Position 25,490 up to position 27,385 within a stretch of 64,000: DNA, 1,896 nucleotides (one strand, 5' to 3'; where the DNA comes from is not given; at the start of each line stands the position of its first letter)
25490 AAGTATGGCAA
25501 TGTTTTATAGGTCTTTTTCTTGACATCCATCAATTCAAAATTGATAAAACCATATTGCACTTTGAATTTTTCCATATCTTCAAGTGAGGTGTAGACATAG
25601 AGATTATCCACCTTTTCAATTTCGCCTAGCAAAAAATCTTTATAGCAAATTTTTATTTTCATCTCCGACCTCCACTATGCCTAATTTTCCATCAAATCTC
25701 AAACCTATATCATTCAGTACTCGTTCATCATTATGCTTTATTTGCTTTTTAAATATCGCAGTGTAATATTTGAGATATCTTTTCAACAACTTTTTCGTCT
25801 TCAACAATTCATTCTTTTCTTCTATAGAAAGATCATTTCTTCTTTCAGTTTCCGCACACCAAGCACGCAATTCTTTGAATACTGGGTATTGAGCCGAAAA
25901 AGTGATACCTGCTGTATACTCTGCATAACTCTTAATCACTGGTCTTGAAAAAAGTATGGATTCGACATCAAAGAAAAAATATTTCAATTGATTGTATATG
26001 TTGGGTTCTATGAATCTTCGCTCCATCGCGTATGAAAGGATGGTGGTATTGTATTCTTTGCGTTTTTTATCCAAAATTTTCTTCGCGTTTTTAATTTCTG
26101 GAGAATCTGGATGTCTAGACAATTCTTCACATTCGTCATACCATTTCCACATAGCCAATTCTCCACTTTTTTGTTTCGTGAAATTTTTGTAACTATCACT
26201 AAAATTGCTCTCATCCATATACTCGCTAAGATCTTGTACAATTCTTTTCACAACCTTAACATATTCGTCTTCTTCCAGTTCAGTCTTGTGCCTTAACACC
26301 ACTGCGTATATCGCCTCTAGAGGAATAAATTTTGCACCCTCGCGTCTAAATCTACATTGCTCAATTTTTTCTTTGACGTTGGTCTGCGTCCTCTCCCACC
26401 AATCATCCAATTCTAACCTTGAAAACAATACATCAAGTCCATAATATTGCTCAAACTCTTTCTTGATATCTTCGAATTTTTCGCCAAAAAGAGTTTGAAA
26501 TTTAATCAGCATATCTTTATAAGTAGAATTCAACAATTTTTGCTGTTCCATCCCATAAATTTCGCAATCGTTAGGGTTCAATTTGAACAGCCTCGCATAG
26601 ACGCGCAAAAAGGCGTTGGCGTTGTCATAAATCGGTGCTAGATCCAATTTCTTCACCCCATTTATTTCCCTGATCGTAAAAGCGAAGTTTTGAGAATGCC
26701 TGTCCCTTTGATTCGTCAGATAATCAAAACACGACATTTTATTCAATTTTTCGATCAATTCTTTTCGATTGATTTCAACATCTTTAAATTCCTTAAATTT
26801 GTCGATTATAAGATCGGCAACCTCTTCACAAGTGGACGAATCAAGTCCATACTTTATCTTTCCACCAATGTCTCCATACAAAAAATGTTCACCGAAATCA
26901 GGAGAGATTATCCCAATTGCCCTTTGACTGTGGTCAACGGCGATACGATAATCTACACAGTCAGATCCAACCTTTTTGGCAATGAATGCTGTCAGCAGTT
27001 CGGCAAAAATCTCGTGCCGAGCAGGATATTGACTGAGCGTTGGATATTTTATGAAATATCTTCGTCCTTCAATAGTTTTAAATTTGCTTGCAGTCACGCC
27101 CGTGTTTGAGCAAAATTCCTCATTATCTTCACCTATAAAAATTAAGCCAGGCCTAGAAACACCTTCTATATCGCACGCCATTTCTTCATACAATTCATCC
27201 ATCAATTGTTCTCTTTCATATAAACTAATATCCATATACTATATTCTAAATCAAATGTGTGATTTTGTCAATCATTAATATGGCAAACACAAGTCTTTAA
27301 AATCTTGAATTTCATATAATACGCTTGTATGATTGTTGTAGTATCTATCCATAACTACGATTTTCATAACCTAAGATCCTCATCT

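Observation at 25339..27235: Permuted, HipB-less split HipA-like kinase module: kinase with a long extension followed by an overlapping HipS-like gene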

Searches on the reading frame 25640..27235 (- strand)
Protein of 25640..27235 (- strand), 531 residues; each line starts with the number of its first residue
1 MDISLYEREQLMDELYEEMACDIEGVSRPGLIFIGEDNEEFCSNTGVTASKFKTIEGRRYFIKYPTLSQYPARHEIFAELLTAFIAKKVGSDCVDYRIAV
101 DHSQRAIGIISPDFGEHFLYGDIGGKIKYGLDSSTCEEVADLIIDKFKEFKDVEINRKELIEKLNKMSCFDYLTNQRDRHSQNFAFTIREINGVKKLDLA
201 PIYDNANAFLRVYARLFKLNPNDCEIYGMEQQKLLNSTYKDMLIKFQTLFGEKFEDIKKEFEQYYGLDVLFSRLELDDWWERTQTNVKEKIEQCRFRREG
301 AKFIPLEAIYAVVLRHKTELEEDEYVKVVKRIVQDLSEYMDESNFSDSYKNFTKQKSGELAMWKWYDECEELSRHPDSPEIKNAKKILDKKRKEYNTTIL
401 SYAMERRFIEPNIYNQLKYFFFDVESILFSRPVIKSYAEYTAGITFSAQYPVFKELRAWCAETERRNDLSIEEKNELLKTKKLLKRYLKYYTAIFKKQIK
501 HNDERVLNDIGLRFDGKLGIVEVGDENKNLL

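Call 3: search_protein_families(library=pfam, proteins=[window:25640-27235:-], max_evalue=10)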
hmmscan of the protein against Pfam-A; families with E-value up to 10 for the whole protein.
window:25640-27235:- (531 aa): 7 families
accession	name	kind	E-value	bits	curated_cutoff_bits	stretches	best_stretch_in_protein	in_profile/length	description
PF07804.18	HipA_C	-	2.7e-06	27.6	30.5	1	156-211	114-165/213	HipA-like C-terminal domain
PF10374.15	EST1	-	0.031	15.2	25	1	448-503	10-68/135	Telomerase activating protein Est1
PF12174.13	RST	-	0.12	12.8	22.7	1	140-165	25-50/67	RCD1-SRO-TAF4 (RST) plant domain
PF00454.33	PI3_PI4_kinase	-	0.16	12.3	27.1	1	139-186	109-156/241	Phosphatidylinositol 3- and 4-kinase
PF14243.11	R2K_3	-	0.17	12.5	26.3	0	508-526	133-151/169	ATP-grasp domain, R2K clade family 3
PF17279.8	DUF5344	-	0.59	11.1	27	1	231-266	44-79/87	Family of unknown function (DUF5344)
PF03008.20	DUF234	-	1.7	9.5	22.5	1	310-342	2-34/100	Archaea bacterial proteins of unknown function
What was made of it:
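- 26339..27235 (-): K residues 1-~299: HipT-like core kinase without HipA N-subdomain 1. Gly-rich loop S43-K51 (27083-27109), ATP-binding Lys K63 (27047-27049), catalytic DRHSQN 178-183 (26687-26704), Mg-binding YDN 203-205 (26621-26629). Pfam HipA_C E=2.7e-6, 27.6 bits, below the 30.5 cut-off (call 3).
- On HipA-homologous (Hip) kinase superfamily: 27.6 bits against a cut-off of 30.5, covering residues 156-211 only (call 3).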

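Call 4: search_protein_families(library=ncbifam, proteins=[window:25640-27235:-], max_evalue=10)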
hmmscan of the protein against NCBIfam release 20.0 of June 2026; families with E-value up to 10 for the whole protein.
window:25640-27235:- (531 aa): 1 family
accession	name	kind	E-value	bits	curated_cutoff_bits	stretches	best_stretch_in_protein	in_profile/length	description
NF007297.0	PRK09775.1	equivalog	0.0039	16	401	1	156-204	323-368/446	type II toxin-antitoxin system HipA family toxin YjjJ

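Call 5: search_protein_families(library=padloc, proteins=[window:25640-27235:-], max_evalue=10)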
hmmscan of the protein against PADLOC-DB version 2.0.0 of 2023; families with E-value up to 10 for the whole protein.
window:25640-27235:- (531 aa): 5 families
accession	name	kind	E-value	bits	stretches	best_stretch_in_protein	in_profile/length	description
PDLC04340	PDC-M03A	-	1.3e-12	45.8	1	56-210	31-172/280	-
PDLC04342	PDC-M03A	-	6e-08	30.6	2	169-209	156-194/299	-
PDLC04344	PDC-M03A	-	2.1e-06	25.4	1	72-208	45-191/305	-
PDLC04339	PDC-M03A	-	2.1e-06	25.3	1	155-208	128-177/293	-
PDLC04345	PDC-M03A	-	3.7e-06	24.4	1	56-209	31-193/302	-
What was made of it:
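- On HipA-homologous (Hip) kinase superfamily: PDC-M03A E=1.3e-12 (call 5).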

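Call 6: search_solved_structures(query=window:25640-27235:-, max_evalue=10, show_alignments=3)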
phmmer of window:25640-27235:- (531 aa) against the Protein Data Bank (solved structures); distinct sequences matched with E-value up to 10: 4.
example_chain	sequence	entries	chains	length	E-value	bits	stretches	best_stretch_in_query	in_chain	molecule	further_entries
1klq_A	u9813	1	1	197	0.68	12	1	317-393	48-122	MITOTIC SPINDLE ASSEMBLY CHECKPOINT PROTEIN MAD2A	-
2qyf_A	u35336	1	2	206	0.73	11.9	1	316-393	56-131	Mitotic spindle assembly checkpoint protein MAD2A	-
5khu_T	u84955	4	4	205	0.73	11.9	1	316-393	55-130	Mitotic spindle assembly checkpoint protein MAD2A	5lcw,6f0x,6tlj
3gmh_A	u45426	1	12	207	0.82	11.8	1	316-393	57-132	Mitotic spindle assembly checkpoint protein MAD2A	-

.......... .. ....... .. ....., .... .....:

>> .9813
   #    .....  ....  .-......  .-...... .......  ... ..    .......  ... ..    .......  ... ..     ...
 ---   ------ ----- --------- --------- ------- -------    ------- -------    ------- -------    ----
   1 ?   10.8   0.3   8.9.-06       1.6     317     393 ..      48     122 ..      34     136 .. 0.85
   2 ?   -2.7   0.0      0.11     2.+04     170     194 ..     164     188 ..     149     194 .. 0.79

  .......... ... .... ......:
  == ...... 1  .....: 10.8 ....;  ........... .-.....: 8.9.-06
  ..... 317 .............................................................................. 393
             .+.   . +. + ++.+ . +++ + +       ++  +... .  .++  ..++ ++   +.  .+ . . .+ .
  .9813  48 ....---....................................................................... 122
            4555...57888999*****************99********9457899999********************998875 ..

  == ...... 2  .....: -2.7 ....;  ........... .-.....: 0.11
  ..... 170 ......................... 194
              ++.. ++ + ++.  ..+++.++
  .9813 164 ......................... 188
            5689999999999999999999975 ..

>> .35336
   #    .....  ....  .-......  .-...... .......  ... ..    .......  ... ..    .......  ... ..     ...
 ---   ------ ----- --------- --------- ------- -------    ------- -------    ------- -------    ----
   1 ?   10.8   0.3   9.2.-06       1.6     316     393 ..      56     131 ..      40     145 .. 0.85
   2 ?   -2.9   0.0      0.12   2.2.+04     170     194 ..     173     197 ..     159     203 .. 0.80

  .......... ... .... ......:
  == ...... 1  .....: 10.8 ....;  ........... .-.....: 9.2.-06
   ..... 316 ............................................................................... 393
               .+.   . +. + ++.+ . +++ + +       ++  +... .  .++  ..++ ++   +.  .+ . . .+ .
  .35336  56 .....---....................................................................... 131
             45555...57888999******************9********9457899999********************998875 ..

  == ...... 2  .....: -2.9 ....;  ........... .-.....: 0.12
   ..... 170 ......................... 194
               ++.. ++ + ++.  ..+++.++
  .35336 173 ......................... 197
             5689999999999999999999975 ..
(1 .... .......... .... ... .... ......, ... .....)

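Call 7: find_homologous_proteins(query=window:25640-27235:-)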
Query window:25640-27235:- (531 aa): 8 proteins with E <= 0.001 among 8000 candidates.
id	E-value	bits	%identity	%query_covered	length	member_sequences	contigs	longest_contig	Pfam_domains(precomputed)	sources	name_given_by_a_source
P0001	0.0e+0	1155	97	100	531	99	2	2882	PF07804.19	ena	-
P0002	4.1e-215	734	63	100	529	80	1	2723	PF07804.19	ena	-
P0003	2.4e-169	583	52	100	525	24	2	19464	PF07804.19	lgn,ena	-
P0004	1.4e-160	554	50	100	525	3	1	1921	PF07804.19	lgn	-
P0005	1.9e-152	527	50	96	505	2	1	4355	-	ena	-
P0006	6.4e-114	400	40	97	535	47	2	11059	PF07804.19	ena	-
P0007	1.6e-105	372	39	94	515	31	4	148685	PF00454.34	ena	-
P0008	3.8e-4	38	44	10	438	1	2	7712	PF07804.19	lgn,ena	-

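Call 8: search_protein_families(library=phrogs, proteins=[window:25640-27235:-], max_evalue=1)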
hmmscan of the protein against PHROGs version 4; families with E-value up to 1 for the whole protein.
window:25640-27235:- (531 aa): 3 families
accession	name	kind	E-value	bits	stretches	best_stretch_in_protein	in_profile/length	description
phrog_8728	-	unknown function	0.00028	21.1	1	154-210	143-197/307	-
phrog_25787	-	unknown function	0.16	13.2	1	307-342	9-43/104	-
phrog_1331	-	unknown function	0.19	12.7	1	364-380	6-21/53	-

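Call 9: find_encoding_contigs(protein=P0007, flank=6000, max_places=4)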
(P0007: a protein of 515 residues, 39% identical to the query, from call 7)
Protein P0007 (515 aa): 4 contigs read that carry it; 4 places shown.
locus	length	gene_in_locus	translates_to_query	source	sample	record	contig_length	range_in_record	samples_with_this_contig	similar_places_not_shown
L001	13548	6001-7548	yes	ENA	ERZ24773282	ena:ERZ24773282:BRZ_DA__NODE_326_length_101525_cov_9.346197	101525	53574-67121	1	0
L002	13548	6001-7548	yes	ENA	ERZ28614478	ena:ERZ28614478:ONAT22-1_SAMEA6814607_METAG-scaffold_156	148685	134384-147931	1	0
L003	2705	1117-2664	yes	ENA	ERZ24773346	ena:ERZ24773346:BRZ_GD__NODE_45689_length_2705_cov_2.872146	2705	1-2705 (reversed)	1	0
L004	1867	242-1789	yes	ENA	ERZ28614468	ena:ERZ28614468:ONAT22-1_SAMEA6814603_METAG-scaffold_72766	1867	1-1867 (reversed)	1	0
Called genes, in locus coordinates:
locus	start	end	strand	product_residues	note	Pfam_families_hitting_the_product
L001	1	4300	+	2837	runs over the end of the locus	PF09479:Flg_new (weak)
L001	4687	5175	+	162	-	PF00466:Ribosomal_L10, PF27436:RL10_C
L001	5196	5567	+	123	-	PF16320:Ribosomal_L12_N, PF00542:Ribosomal_L12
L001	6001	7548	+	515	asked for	PF00454:PI3_PI4_kinase (faint)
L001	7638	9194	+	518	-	PF07804:HipA_C (weak)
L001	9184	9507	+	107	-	-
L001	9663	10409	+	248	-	PF18912:DZR_2, PF00156:Pribosyltran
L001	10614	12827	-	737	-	PF23139:OB_YrrC, PF14490:HHH_RecD2, PF05970:PIF1 (weak), PF13086:AAA_11, PF13604:AAA_30, PF13245:AAA_19, PF18335:SH3_13, PF13538:UvrD_C_2, +5 more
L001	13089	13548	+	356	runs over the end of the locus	-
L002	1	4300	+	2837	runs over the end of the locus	PF09479:Flg_new (weak)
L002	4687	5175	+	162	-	PF00466:Ribosomal_L10, PF27436:RL10_C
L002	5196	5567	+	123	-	PF16320:Ribosomal_L12_N, PF00542:Ribosomal_L12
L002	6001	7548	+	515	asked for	PF00454:PI3_PI4_kinase (faint)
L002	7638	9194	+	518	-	PF07804:HipA_C (weak)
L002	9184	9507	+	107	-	-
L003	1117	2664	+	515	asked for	PF00454:PI3_PI4_kinase (faint)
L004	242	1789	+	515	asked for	PF00454:PI3_PI4_kinase (faint)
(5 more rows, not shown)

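Call 10: find_encoding_contigs(protein=P0003, flank=6000, max_places=4)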
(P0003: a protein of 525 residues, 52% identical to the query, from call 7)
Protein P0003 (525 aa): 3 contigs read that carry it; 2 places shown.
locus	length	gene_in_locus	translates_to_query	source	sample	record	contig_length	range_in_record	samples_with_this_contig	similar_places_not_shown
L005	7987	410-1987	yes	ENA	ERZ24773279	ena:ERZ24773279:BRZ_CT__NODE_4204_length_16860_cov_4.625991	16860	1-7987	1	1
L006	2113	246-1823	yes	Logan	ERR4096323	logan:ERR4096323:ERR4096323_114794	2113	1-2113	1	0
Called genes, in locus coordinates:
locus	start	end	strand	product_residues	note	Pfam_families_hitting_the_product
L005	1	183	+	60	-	?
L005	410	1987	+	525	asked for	PF07804:HipA_C (faint)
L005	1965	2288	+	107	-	-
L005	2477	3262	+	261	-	PF18912:DZR_2 (weak), PF00156:Pribosyltran (weak)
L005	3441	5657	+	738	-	PF23139:OB_YrrC, PF14490:HHH_RecD2, PF05970:PIF1 (weak), PF13086:AAA_11, PF13604:AAA_30, PF13245:AAA_19, PF18335:SH3_13, PF13538:UvrD_C_2, +3 more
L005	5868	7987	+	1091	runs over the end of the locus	PF05342:Peptidase_M26_N (faint)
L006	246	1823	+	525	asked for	PF07804:HipA_C (faint)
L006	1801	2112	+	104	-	?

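Call 11: find_encoding_contigs(protein=P0006, flank=6000, max_places=4)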
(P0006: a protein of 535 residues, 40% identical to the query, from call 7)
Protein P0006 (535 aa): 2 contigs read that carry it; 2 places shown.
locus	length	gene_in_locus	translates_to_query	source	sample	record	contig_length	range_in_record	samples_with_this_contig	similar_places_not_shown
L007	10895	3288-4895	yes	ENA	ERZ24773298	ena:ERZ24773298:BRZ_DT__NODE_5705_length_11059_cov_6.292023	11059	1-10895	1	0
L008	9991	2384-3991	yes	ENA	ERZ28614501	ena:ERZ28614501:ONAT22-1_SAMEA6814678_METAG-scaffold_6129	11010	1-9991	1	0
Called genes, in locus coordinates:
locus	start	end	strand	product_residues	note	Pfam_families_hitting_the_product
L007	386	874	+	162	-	PF00466:Ribosomal_L10, PF27436:RL10_C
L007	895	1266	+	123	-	PF16320:Ribosomal_L12_N, PF00542:Ribosomal_L12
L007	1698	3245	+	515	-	PF07804:HipA_C (faint)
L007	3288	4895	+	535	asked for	PF07804:HipA_C (weak)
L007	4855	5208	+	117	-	-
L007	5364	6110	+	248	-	PF18912:DZR_2, PF00156:Pribosyltran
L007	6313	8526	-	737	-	PF23139:OB_YrrC, PF14490:HHH_RecD2, PF13086:AAA_11, PF13604:AAA_30, PF01443:Viral_helicase1, PF13245:AAA_19, PF18335:SH3_13, PF13538:UvrD_C_2, +5 more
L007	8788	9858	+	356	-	-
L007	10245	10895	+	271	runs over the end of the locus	?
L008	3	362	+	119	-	?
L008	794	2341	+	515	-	PF07804:HipA_C (faint)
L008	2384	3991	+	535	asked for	PF07804:HipA_C (weak)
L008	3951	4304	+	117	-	-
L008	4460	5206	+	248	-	PF18912:DZR_2, PF00156:Pribosyltran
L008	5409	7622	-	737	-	PF23139:OB_YrrC, PF14490:HHH_RecD2, PF13086:AAA_11, PF13604:AAA_30, PF01443:Viral_helicase1, PF13245:AAA_19, PF18335:SH3_13, PF13538:UvrD_C_2, +5 more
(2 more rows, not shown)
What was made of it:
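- On HipA-homologous (Hip) kinase superfamily: Precomputed Pfam lists PF07804 for 5 of the 7 full-length homologues (P0001-P0004, P0006), and the context look-ups mark those hits weak or faint where marked (calls 7, 9-11).
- Two kinases share one S in some relatives (calls 9, 11).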

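Call 16: search_solved_structures(query=A1, max_evalue=10, show_alignments=3)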
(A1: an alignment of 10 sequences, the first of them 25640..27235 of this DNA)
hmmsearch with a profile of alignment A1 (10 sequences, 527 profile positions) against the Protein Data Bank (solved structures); distinct sequences matched with E-value up to 10: 3.
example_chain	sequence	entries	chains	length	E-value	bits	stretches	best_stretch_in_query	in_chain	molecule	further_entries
3rpk_A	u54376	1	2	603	0.054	15.6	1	461-511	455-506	Backbone pilus subunit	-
2y1v_A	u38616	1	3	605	0.054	15.5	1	461-511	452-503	CELL WALL SURFACE ANCHOR FAMILY PROTEIN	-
2x9w_A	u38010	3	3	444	0.075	15.1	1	461-511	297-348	CELL WALL SURFACE ANCHOR FAMILY PROTEIN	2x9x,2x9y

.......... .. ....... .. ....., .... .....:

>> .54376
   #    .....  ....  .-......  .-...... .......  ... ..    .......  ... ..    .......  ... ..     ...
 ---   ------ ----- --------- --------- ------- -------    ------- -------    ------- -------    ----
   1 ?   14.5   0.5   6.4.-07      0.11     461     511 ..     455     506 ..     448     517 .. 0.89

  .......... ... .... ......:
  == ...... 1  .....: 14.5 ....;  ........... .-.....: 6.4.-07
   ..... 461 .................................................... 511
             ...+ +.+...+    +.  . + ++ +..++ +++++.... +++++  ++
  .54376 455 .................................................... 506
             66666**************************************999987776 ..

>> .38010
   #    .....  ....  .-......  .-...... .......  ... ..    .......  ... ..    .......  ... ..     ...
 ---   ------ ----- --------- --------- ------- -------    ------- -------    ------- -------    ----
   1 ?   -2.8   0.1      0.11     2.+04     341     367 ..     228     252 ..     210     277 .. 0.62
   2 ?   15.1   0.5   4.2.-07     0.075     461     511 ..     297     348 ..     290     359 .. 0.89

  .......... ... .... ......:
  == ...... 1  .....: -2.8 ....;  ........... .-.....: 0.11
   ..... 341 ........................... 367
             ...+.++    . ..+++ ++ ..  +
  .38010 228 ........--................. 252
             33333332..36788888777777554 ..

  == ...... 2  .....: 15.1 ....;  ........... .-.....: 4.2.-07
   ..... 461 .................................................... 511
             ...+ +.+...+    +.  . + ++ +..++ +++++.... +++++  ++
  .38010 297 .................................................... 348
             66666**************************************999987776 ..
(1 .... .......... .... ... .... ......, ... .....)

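Call 33: predict_structure(alignment_id=A4)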
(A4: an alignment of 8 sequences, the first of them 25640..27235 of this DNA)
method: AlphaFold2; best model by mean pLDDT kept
length: 531 residues; sequences in the alignment: 8
mean_pLDDT: 70.6   pTM: 0.56
mean pLDDT of the five models: 70.6, 70.1, 69.2, 67.2, 55.7
residues with pLDDT >= 90: 25; 70-90: 310; 50-70: 104; < 50: 92
segments of 3 or more residues with pLDDT < 50: 1-3, 7-9, 42-47, 67-69, 129-133, 177-182, 212-234, 293-303, 341-362, 525-531
pLDDT, mean of each block of 10 residues (from residue 1): 48 64 69 70 50 76 64 79 84 79 81 70 57 63 78 82 77 57 66 79 57 37 37 55 79 88 85 83 74 45 66 86 84 69 32 32 67 83 89 88 77 78 68 77 80 85 87 91 91 80 73 80 51 40
secondary structure, 60 per line:
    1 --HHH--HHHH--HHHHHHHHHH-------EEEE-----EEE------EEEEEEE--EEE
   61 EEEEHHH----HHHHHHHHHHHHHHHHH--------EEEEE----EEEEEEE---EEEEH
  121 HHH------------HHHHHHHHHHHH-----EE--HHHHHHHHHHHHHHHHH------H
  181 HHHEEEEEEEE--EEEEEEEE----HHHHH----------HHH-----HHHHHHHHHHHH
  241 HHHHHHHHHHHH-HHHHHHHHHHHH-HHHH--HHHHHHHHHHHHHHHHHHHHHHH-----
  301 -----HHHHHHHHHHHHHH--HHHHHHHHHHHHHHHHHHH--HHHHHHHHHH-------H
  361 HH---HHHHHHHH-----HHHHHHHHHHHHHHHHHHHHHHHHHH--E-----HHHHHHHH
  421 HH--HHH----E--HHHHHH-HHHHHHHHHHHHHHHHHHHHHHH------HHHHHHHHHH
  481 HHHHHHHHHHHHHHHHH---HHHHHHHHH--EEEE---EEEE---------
elements in order: H8-11 H14-23 E31-34 E40-42 E49-55 E58-64 H72-88 E97-101 E106-112 E116-119 H120-123 H136-147 H157-173 H180-183 E184-191 E194-201 H206-210 H229-252 H254-265 H267-270 H273-295 H306-319 H322-340 H343-352 H366-373 H379-404 H413-422 H435-440 H442-464 H471-497 H501-509 E512-515 E519-522
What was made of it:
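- Closest known: HipL kinases. Different: The K tail is almost all helical apart from two short strands at its very end, shows no HipS-like strand pattern, and has no HIRAN or other Pfam match (calls 3, 33).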
